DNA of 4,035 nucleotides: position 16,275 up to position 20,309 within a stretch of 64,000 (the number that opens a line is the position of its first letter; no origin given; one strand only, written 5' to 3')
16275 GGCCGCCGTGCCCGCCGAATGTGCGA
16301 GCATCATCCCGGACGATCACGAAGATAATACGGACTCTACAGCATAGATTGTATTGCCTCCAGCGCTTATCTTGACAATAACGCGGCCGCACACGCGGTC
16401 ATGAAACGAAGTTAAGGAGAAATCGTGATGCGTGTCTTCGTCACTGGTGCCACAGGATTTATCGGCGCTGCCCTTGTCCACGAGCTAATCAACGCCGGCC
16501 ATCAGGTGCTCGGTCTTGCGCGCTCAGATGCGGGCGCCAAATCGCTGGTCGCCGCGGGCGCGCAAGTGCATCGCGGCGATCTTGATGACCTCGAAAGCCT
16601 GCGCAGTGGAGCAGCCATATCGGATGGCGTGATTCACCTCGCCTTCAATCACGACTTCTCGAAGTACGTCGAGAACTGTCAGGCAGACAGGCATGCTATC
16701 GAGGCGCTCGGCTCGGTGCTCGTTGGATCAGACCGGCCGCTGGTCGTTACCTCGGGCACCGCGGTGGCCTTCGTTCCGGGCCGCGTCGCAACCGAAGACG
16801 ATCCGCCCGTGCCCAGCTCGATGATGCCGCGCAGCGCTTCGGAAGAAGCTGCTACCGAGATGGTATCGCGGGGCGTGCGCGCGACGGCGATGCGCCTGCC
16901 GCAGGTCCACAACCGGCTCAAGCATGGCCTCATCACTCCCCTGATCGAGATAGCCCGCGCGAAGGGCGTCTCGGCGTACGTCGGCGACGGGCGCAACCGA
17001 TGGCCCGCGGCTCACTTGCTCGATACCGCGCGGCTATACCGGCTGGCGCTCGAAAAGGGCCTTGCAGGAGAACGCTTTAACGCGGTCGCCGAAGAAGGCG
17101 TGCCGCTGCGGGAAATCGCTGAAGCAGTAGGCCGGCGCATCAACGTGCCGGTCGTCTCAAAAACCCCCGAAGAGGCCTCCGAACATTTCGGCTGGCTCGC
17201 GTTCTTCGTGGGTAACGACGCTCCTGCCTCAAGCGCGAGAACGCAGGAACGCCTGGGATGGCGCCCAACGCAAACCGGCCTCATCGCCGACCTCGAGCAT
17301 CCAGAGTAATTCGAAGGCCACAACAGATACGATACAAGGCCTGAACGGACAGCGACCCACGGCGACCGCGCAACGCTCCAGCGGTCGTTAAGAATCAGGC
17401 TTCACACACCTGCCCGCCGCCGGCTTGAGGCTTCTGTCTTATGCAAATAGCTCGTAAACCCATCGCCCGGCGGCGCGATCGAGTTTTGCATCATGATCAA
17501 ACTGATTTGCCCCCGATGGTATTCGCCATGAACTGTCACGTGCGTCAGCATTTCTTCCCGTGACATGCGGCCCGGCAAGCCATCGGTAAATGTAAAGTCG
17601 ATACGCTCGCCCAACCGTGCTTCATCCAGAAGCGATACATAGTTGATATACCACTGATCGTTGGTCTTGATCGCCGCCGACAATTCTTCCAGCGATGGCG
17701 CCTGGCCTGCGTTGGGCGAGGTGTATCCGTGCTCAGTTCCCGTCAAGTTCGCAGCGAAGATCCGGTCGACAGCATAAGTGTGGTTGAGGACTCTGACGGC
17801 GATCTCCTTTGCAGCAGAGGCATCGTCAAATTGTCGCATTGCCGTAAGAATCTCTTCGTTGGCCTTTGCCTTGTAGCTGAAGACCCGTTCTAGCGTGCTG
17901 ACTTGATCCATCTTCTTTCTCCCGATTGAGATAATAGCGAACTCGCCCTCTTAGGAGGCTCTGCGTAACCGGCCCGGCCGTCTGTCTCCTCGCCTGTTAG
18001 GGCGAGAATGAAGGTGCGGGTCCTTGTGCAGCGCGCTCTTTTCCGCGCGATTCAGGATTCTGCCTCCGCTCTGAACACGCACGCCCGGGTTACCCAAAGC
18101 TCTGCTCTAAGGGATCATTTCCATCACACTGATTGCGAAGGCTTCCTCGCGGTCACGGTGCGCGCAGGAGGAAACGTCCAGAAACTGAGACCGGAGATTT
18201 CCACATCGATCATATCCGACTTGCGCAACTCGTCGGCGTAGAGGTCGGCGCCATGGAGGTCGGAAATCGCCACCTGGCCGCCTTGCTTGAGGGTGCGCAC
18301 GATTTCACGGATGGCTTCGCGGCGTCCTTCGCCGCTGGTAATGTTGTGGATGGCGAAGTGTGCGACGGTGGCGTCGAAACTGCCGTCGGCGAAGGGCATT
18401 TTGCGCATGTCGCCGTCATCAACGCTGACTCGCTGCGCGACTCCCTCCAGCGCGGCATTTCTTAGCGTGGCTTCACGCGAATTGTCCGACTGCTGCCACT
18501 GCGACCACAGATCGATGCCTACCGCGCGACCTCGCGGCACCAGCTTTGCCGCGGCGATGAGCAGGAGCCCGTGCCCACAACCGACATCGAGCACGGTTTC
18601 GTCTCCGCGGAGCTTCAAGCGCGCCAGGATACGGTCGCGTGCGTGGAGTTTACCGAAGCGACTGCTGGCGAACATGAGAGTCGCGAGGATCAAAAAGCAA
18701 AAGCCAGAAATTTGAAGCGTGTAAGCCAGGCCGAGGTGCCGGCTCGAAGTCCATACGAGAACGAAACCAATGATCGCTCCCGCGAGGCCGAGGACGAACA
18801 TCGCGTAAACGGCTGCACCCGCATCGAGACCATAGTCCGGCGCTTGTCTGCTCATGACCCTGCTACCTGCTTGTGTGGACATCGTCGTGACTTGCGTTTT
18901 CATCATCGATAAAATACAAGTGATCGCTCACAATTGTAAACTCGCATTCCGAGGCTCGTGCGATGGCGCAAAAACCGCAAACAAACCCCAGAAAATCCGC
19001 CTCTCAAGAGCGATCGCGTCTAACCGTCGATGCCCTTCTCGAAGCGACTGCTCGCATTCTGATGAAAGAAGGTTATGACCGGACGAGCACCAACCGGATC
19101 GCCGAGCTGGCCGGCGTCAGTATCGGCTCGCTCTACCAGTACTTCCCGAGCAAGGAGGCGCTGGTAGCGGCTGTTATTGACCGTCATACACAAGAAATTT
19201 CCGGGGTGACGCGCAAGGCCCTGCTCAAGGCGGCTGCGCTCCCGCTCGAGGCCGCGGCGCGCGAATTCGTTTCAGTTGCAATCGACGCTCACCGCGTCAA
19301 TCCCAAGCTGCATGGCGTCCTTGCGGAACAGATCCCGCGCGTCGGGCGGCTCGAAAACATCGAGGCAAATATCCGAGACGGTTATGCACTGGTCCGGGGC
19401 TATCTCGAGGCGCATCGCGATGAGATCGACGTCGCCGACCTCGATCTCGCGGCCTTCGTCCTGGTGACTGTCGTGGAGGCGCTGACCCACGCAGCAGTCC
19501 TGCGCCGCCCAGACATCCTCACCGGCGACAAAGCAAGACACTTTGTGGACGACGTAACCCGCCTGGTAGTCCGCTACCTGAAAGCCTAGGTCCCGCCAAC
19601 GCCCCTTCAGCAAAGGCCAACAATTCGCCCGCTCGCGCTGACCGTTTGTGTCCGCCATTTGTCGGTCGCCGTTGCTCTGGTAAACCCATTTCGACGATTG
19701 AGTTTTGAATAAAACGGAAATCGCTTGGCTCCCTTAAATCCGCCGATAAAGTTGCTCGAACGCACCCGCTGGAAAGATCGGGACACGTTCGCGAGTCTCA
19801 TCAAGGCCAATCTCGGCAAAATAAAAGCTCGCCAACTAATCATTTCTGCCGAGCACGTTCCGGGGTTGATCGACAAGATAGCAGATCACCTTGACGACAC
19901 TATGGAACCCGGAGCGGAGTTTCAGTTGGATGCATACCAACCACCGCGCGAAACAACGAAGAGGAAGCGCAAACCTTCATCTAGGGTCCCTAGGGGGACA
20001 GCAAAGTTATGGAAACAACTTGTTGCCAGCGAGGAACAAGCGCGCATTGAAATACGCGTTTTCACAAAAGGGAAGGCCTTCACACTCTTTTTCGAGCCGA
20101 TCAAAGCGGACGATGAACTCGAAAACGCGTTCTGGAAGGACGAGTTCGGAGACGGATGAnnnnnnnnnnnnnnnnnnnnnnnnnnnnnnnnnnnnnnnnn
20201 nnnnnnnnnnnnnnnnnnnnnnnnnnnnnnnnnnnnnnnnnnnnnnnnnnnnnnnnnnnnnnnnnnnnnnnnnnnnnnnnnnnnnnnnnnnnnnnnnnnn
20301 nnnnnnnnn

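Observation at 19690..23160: Low-GC islet carrying a five-gene operon of unknown function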

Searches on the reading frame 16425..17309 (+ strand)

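Call 79: search_protein_families(library=pfam, proteins=[window:16425-17309:+], max_evalue=0.0001)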
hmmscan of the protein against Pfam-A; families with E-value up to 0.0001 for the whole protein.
window:16425-17309:+ (294 aa): 6 families
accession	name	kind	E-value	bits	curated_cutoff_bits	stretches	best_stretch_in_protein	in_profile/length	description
PF01370.27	Epimerase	-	1.6e-18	67.5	20.9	1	4-219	1-238/240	NAD dependent epimerase/dehydratase family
PF05368.20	NmrA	-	2.5e-09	37.6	27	1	3-79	4-81/298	NmrA-like family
PF13460.12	NAD_binding_10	-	1.5e-08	35.2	27.2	1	8-127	1-115/184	NAD(P)H-binding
PF16363.11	GDP_Man_Dehyd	-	7.9e-08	32.6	27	1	5-73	1-83/332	GDP-mannose 4,6 dehydratase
PF04321.23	RmlD_sub_bind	-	7.7e-06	25.6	27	1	2-178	1-168/287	RmlD substrate binding domain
PF01073.25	3Beta_HSD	-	9.7e-06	25.2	22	1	6-83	2-84/280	3-beta hydroxysteroid dehydrogenase/isomerase family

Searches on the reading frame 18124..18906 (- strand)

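Call 6: search_protein_families(library=pfam, proteins=[window:18124-18906:-], max_evalue=1)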
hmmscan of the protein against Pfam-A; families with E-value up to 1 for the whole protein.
window:18124-18906:- (260 aa): 24 families
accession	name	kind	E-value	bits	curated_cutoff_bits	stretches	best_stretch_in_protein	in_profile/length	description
PF08241.18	Methyltransf_11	-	5.5e-17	62.6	21.2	1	106-214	1-95/95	Methyltransferase domain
PF13649.12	Methyltransf_25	-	6.3e-17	62.5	27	1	105-210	1-97/97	Methyltransferase domain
PF13847.12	Methyltransf_31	-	1.7e-13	50.9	27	1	101-218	3-113/145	Methyltransferase domain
PF08242.18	Methyltransf_12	-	3.8e-11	44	30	1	106-211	1-97/98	Methyltransferase domain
PF01209.24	Ubie_methyltran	-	1.6e-08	34.6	20.1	1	97-214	43-151/233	ubiE/COQ5 methyltransferase family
PF13489.12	Methyltransf_23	-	4.2e-08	33.5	27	1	91-228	11-130/164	Methyltransferase domain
PF06325.19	PrmA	-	6.7e-07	29.5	22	1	99-215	159-259/296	Ribosomal protein L11 methyltransferase (PrmA)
PF05148.21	Methyltransf_8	-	5.4e-06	26.9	27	1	154-217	100-159/219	Hypothetical methyltransferase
PF00891.24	Methyltransf_2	-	8.6e-05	22.4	22.3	1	91-218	52-168/210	O-methyltransferase domain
PF05175.20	MTS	-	0.00012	22.3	23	1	94-213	24-137/170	Methyltransferase small domain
PF02353.26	CMAS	-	0.00016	21.5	27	1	90-214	51-164/273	Mycolic acid cyclopropane synthetase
PF01135.25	PCMT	-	0.00017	21.9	20.3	1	91-180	63-146/210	Protein-L-isoaspartate(D-aspartate) O-methyltransferase (PCMT)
PF13578.12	Methyltransf_24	-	0.0062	17.8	26.3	1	108-216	3-104/105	Methyltransferase domain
PF02390.23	Methyltransf_4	-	0.0097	15.8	24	1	104-136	4-36/173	Putative methyltransferase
PF01728.25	FtsJ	-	0.014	15.7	24.1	1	93-147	12-69/181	FtsJ-like methyltransferase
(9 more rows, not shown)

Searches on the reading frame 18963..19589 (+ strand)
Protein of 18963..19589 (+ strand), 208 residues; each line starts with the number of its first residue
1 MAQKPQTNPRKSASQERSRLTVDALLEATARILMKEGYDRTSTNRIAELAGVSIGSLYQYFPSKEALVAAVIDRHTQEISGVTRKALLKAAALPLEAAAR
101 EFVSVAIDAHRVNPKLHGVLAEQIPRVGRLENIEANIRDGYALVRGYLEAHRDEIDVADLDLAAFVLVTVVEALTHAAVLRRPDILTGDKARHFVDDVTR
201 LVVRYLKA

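Call 6: search_protein_families(library=pfam, proteins=[window:18963-19589:+], max_evalue=1)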
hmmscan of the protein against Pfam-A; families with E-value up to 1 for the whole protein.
window:18963-19589:+ (208 aa): 5 families
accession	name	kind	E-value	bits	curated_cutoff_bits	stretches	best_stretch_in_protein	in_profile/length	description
PF17918.6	TetR_C_15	-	1.1e-19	71.5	26.8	1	94-206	1-108/108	Tetracyclin repressor-like, C-terminal domain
PF00440.29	TetR_N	-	1.5e-17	63.6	24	1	25-71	1-47/47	Bacterial regulatory proteins, tetR family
PF17928.6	TetR_C_22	-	0.026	15.3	26.4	1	95-207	3-110/113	Tetracyclin repressor-like, C-terminal domain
PF13022.12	HTH_Tnp_1_2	-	0.073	13.6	27.9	1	29-90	15-78/122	Helix-turn-helix of insertion element transposase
PF02796.21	HTH_7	-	0.2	12.3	23.8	1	28-63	12-44/45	Helix-turn-helix domain of resolvase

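Call 28: list_cluster_members(proteins=[P0001, P0241, P0208, P0127, P0203, P0018, P0083, window:18963-19589:+, window:23768-24544:+])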
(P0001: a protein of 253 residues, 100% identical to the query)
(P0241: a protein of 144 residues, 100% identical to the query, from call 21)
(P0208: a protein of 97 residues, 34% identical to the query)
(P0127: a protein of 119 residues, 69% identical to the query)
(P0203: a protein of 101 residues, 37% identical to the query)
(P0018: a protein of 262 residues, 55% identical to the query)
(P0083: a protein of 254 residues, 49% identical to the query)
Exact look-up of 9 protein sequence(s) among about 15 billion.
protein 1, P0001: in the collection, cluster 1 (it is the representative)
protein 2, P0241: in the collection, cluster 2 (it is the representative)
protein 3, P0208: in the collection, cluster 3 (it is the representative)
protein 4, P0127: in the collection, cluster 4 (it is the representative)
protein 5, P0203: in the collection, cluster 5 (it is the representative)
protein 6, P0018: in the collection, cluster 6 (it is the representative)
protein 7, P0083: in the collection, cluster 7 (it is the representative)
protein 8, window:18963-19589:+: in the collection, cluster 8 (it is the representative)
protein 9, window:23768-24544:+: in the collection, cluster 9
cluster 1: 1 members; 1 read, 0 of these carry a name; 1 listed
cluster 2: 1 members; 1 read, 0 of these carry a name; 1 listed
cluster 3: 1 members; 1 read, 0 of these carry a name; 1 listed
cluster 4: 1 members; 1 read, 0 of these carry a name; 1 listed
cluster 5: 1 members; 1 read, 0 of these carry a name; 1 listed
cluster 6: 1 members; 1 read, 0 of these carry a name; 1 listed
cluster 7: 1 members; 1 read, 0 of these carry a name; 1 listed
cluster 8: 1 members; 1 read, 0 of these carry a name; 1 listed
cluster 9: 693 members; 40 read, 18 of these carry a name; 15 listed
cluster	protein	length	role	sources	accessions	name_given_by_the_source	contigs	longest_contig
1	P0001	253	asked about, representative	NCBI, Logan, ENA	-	-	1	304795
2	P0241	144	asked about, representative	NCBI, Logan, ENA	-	-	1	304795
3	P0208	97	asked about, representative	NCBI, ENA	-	-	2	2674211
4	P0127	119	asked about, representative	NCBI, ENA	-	-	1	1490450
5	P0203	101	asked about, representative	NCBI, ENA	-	-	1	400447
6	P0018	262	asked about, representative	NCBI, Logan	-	-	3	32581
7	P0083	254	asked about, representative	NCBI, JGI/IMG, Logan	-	-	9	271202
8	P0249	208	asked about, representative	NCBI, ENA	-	-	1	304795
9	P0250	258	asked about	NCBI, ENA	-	-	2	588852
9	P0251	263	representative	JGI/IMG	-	-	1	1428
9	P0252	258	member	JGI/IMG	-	thiazole synthase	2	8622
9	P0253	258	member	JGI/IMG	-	thiazole synthase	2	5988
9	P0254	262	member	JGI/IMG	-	thiazole synthase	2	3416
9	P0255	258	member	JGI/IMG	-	thiazole synthase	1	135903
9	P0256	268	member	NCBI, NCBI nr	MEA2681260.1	MAG: thiazole synthase [Candidatus Binataceae bacterium] | thiazole synthase [Candidatus Binataceae bacterium]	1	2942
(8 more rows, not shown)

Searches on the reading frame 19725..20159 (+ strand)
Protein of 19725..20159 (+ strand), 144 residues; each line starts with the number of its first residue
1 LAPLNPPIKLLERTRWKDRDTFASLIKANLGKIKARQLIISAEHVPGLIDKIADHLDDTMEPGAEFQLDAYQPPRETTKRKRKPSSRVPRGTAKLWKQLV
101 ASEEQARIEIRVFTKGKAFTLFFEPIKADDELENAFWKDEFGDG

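Call 6: search_protein_families(library=pfam, proteins=[window:19725-20159:+], max_evalue=1)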
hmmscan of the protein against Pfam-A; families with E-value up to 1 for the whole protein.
window:19725-20159:+ (144 aa): 0 families

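Call 7: search_protein_families(library=padloc, proteins=[window:19725-20159:+], max_evalue=1)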
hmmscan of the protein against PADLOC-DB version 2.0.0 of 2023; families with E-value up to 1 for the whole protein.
window:19725-20159:+ (144 aa): 0 families

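Call 18: search_protein_families(library=ncbifam, proteins=[window:19725-20159:+], max_evalue=1)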
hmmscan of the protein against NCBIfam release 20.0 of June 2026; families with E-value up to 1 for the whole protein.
window:19725-20159:+ (144 aa): 0 families

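Call 19: search_protein_families(library=phrogs, proteins=[window:19725-20159:+], max_evalue=1)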
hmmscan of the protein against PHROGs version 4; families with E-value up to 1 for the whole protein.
window:19725-20159:+ (144 aa): 0 families

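Call 21: find_homologous_proteins(query=window:19725-20159:+)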
Query window:19725-20159:+ (144 aa): 8 proteins with E <= 0.001 among 14 candidates.
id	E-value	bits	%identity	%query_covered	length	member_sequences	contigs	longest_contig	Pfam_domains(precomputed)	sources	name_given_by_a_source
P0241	3.4e-90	317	100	100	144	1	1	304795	-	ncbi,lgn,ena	-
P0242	5.4e-71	255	83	100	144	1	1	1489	-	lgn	-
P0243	3.5e-65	236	81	97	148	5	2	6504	-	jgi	-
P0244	3.1e-48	181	66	92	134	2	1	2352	-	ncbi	-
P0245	2.5e-40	156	60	93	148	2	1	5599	-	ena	-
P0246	7.1e-37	145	89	53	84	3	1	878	-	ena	-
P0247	8.6e-37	144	59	91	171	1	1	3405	-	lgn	-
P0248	1.3e-35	141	89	51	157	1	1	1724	-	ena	-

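Call 23: find_encoding_contigs(protein=P0243, flank=6000, max_places=3)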
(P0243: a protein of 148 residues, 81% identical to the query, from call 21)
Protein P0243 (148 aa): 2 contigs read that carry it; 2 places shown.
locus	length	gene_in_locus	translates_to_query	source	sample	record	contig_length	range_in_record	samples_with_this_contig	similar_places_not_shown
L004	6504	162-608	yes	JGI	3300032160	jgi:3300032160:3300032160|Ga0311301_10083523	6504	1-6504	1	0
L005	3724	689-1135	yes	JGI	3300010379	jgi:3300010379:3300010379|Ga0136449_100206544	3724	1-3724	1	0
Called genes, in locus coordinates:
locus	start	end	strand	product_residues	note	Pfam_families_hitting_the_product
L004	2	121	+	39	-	?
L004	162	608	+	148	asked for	-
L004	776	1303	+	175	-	-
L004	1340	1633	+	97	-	-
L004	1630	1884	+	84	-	-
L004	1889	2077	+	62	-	-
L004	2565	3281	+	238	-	PF04199:Cyclase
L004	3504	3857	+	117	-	-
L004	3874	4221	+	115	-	-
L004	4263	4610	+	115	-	-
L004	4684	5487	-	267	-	PF01035:DNA_binding_1, PF02805:Ada_Zn_binding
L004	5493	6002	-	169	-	PF04542:Sigma70_r2, PF08281:Sigma70_r4_2, PF04545:Sigma70_r4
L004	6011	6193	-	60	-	-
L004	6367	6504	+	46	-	?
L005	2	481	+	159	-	?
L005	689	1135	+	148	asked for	-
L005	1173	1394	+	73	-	-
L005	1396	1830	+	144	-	-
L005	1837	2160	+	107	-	-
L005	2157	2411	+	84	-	-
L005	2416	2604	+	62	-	-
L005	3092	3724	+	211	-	?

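Call 24: find_encoding_contigs(protein=P0245, flank=6000, max_places=3)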
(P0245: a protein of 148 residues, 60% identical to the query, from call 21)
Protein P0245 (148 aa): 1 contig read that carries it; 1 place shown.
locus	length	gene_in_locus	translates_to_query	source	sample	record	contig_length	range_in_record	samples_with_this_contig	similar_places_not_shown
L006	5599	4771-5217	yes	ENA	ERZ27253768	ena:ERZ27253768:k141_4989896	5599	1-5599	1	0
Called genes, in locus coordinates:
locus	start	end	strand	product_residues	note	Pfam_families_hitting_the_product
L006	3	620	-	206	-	?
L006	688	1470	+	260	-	PF02582:DUF155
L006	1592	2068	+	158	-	-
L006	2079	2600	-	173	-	PF01243:PNPOx_N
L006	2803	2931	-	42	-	-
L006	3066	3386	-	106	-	-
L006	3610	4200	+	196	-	-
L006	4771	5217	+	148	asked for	-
